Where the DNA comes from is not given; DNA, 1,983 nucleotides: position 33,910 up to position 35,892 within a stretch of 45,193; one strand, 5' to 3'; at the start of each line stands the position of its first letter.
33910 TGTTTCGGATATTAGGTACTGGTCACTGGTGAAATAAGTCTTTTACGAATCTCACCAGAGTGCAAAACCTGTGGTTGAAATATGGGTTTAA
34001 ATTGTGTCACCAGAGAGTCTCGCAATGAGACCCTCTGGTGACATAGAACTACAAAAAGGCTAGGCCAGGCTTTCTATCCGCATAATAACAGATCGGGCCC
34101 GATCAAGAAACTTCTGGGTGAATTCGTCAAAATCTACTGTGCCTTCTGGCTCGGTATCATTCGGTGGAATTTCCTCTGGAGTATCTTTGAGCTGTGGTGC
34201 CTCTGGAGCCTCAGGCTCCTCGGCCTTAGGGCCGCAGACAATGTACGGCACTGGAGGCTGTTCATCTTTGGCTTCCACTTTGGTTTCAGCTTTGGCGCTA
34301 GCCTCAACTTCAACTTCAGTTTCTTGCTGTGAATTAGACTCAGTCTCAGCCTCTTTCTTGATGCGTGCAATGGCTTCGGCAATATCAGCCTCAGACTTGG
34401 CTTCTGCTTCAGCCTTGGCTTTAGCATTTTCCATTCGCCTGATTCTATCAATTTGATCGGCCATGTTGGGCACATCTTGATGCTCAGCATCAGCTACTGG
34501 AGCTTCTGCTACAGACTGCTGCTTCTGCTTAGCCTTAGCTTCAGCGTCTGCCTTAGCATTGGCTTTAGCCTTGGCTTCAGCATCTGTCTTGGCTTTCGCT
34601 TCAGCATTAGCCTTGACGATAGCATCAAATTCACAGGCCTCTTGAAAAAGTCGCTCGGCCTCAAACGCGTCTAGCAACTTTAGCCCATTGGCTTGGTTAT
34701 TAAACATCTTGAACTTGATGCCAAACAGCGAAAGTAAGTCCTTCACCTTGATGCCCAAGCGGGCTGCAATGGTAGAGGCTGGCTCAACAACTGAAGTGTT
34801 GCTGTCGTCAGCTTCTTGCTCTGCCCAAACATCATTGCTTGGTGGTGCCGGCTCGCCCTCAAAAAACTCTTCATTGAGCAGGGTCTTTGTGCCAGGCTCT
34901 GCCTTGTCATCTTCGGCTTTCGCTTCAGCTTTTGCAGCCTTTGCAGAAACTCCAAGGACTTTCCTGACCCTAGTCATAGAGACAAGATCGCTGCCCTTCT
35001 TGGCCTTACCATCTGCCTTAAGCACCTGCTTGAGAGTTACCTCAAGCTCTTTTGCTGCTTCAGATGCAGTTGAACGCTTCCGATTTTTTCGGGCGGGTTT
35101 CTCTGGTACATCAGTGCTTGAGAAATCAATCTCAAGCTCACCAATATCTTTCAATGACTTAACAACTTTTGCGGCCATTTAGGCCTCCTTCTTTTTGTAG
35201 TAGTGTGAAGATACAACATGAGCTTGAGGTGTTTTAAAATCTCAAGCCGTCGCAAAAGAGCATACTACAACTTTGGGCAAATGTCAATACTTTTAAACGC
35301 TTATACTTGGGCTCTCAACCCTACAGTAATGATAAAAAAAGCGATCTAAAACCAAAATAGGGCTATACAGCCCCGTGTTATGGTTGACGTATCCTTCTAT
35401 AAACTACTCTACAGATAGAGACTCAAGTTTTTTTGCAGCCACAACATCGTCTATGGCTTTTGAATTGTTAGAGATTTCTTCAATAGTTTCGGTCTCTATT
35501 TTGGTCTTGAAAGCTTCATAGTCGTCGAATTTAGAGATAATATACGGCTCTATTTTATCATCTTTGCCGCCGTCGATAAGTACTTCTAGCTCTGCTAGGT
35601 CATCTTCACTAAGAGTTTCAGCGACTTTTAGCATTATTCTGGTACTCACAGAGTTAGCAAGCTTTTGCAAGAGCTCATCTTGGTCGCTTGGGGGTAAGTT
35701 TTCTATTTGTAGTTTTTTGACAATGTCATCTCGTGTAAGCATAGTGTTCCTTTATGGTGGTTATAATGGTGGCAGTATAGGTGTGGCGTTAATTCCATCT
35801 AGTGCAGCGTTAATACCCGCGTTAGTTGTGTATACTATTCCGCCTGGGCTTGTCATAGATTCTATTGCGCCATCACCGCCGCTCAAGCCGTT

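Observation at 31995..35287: GC-rich ORFan gene block inserted between prfB/LPQTG and secA: candidate horizontally acquired envelope module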

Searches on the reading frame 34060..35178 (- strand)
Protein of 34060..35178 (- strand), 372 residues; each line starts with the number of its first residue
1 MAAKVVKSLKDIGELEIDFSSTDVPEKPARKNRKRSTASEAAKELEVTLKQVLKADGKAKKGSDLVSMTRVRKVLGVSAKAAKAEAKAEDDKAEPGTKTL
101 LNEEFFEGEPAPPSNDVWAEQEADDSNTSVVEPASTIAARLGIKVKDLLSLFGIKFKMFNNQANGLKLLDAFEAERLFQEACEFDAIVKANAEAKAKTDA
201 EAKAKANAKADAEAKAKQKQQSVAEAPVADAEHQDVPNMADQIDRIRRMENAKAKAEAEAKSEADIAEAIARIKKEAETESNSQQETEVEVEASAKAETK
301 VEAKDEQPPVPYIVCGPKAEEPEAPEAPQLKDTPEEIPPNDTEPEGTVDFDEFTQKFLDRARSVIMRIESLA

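Call 4: search_protein_families(library=pfam, proteins=[window:34060-35178:-], max_evalue=1)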
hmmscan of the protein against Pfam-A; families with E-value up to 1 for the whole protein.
window:34060-35178:- (372 aa): 0 families

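Call 5: search_protein_families(library=ncbifam, proteins=[window:34060-35178:-], max_evalue=1)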
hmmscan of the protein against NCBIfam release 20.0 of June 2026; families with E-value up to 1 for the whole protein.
window:34060-35178:- (372 aa): 0 families

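Call 6: search_protein_families(library=phrogs, proteins=[window:34060-35178:-], max_evalue=0.1)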
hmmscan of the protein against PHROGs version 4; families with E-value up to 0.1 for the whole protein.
window:34060-35178:- (372 aa): 0 families

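Call 9: find_homologous_proteins(query=window:34060-35178:-)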
Query window:34060-35178:- (372 aa): 21 proteins with E <= 0.001 among 8000 candidates.
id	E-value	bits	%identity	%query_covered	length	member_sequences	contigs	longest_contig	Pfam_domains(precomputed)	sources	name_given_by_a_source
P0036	8.5e-204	695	93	100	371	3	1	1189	-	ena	-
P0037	2.2e-185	634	87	100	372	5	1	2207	-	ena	-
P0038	2.4e-185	634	87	100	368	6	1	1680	-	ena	-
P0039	3.2e-170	584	82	100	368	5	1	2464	-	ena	-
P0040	1.1e-168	579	79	100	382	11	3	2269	-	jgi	jgi:hypothetical protein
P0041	6.3e-168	577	82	100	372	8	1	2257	-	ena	-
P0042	1.5e-166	572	78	100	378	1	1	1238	-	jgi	jgi:hypothetical protein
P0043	2.7e-166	571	74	100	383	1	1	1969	-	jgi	jgi:hypothetical protein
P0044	3.1e-165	568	79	100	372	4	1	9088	-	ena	-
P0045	1.4e-163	562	77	100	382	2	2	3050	-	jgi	jgi:hypothetical protein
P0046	1.4e-162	559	79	100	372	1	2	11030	-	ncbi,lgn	-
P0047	5.1e-160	551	78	100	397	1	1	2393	-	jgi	jgi:hypothetical protein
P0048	6.9e-157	540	76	100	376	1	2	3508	-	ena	-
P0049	1.5e-154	533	74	100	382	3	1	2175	-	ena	-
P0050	7.6e-147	507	66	100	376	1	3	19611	-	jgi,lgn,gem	-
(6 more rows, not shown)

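Call 74: search_solved_structures(query=A4, max_evalue=1)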
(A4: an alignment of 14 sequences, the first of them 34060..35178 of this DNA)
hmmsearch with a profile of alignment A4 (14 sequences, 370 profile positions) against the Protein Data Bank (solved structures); distinct sequences matched with E-value up to 1: 3.
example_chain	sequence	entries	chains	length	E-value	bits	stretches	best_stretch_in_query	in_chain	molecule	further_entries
4yxz_A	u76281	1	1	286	0.0054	19.4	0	126-148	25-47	dTor_9x31L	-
5byo_A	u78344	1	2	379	0.0067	19.1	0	127-148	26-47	dTor_12x31L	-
4yxy_A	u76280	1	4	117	0.76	12.3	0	126-148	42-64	dTor_9x31L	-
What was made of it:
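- On TolA: The PDB profile search finds nothing relevant (call 74).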

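Call 81: predict_structure(alignment_id=A4)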
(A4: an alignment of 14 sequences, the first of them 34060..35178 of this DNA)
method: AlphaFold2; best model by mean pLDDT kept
length: 372 residues; sequences in the alignment: 14
mean_pLDDT: 52.2   pTM: 0.19
mean pLDDT of the five models: 52.2, 46.5, 46.2, 43.6, 42.1
residues with pLDDT >= 90: 0; 70-90: 63; 50-70: 117; < 50: 192
segments of 3 or more residues with pLDDT < 50: 1-30, 80-131, 157-169, 212-236, 284-350
pLDDT, mean of each block of 10 residues (from residue 1): 43 43 43 70 81 73 72 70 37 36 43 34 37 62 67 54 44 56 52 55 52 46 33 46 74 68 66 64 44 36 39 39 41 39 41 68 63 50
secondary structure, 60 per line:
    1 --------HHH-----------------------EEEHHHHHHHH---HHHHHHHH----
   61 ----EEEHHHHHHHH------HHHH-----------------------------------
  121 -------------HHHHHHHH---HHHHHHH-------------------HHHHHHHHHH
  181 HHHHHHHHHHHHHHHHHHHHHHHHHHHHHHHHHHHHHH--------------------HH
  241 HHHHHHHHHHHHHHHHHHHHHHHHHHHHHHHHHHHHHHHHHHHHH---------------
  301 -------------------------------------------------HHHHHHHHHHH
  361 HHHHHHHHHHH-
elements in order: E35-37 H38-45 H49-56 E65-67 H68-75 H82-85 H134-141 H145-151 H171-218 H239-285 H350-371
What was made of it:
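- On TolA: AF2 predicts helices at 171-218 and 239-285, but at pLDDT of about 45-74 (call 81).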

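Call 86: fold_search(model_id=the predicted structure, library=pdb)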
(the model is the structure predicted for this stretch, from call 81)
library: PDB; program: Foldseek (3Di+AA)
matches with E <= 10: 58; with E <= 0.001: 0
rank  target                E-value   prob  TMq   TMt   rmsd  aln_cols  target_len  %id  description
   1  7e5w_A                1.7e+00  0.21  0.07  0.08   7.9        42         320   19  The structure of CcpA from Staphylococcus aureus (released 2021-07-14)
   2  7e5w_B                2.3e+00  0.21  0.07  0.08   7.6        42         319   17  The structure of CcpA from Staphylococcus aureus (released 2021-07-14)
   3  8csh_A                2.8e+00  0.30  0.10  0.57   3.1        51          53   18  Structure of the DNA binding domain of pSK1 Par partition protein bound to centromere DNA (released 2022-08-10)
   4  5c8e_C                3.0e+00  0.14  0.10  0.13   6.6        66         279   15  Crystal structure of Thermus thermophilus CarH bound to adenosylcobalamin and a 26-bp DNA segment (released 2015-09-30)
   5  5c8e_G                3.0e+00  0.14  0.11  0.14   6.5        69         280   14  Crystal structure of Thermus thermophilus CarH bound to adenosylcobalamin and a 26-bp DNA segment (released 2015-09-30)
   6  1cjg_MODEL_1_A        3.4e+00  0.11  0.08  0.37  10.2        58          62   21  NMR STRUCTURE OF LAC REPRESSOR HP62-DNA COMPLEX (released 2000-01-01)
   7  6xgt_A                3.7e+00  0.05  0.06  0.12  12.7        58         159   19  Crystal structure of cyanase from the thermophilic fungus Thermomyces lanuginosus (released 2021-01-27)
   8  2ev1_A                3.9e+00  0.16  0.10  0.19   3.5        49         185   16  Structure of Rv1264N, the regulatory domain of the mycobacterial adenylyl cylcase Rv1264, at pH 6.0 (released 2006-11-07)
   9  6yet_MODEL_1_A        3.9e+00  0.13  0.10  0.30   4.3        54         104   15  Second EH domain of AtEH1/Pan1 (released 2021-03-31)
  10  1rzr_A                4.2e+00  0.14  0.07  0.08   7.9        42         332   19  crystal structure of transcriptional regulator-phosphoprotein-DNA complex (released 2004-10-12)
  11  3oqo_A                4.4e+00  0.11  0.07  0.08   8.2        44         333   16  Ccpa-hpr-ser46p-syn cre (released 2011-10-26)
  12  5c8d_E                4.4e+00  0.10  0.09  0.12   9.5        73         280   15  Crystal structure of full-length Thermus thermophilus CarH bound to adenosylcobalamin (dark state) (released 2015-09-30)
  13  2hsg                  4.7e+00  0.12  0.07  0.08   6.2        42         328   24  Structure of transcription regulator CcpA in its DNA-free state (released 2007-06-05)
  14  9e84_F                4.7e+00  0.02  0.08  0.10  21.2       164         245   10  De Novo Mycobacterium tuberculosis transcription initiation promoter complex with 6-mer RNA and disordered Sigma-A reg (released 2025-10-01)
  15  2ev1_B                5.0e+00  0.14  0.10  0.19   3.5        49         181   16  Structure of Rv1264N, the regulatory domain of the mycobacterial adenylyl cylcase Rv1264, at pH 6.0 (released 2006-11-07)
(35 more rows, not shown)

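Call 102: search_protein_families(library=padloc, proteins=[window:34060-35178:-], max_evalue=0.01)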
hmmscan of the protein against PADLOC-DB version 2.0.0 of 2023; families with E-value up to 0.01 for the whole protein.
window:34060-35178:- (372 aa): 0 families

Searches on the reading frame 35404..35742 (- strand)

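Call 4: search_protein_families(library=pfam, proteins=[window:35404-35742:-], max_evalue=1)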
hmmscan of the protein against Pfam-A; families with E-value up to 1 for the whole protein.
window:35404-35742:- (112 aa): 2 families
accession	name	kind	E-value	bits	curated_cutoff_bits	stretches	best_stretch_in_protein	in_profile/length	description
PF18908.5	DUF5663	-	2e-05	25.5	23.7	1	7-77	1-71/84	Protein of unknown function (DUF5663)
PF18915.5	DUF5667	-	0.016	16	27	1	39-100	31-92/99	Domain of unknown function (DUF5667)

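Call 5: search_protein_families(library=ncbifam, proteins=[window:35404-35742:-], max_evalue=1)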
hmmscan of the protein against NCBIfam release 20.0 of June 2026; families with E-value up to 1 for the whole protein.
window:35404-35742:- (112 aa): 2 families
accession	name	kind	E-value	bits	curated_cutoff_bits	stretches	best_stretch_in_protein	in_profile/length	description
TIGR02574.1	stabl_TIGR02574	hypoth_equivalog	0.033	14.2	31.9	1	13-66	2-52/65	putative addiction module component, TIGR02574 family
TIGR01287.1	nifH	equivalog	0.091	12.1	394.35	1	2-54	214-266/275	nitrogenase iron protein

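Call 6: search_protein_families(library=phrogs, proteins=[window:35404-35742:-], max_evalue=0.1)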
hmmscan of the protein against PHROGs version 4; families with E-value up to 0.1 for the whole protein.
window:35404-35742:- (112 aa): 1 family
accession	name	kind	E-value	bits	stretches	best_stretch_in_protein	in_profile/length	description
phrog_22512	-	unknown function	0.056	14.6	1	8-72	6-70/95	-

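Call 102: search_protein_families(library=padloc, proteins=[window:35404-35742:-], max_evalue=0.01)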
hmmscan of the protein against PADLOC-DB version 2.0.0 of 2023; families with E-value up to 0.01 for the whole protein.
window:35404-35742:- (112 aa): 0 families
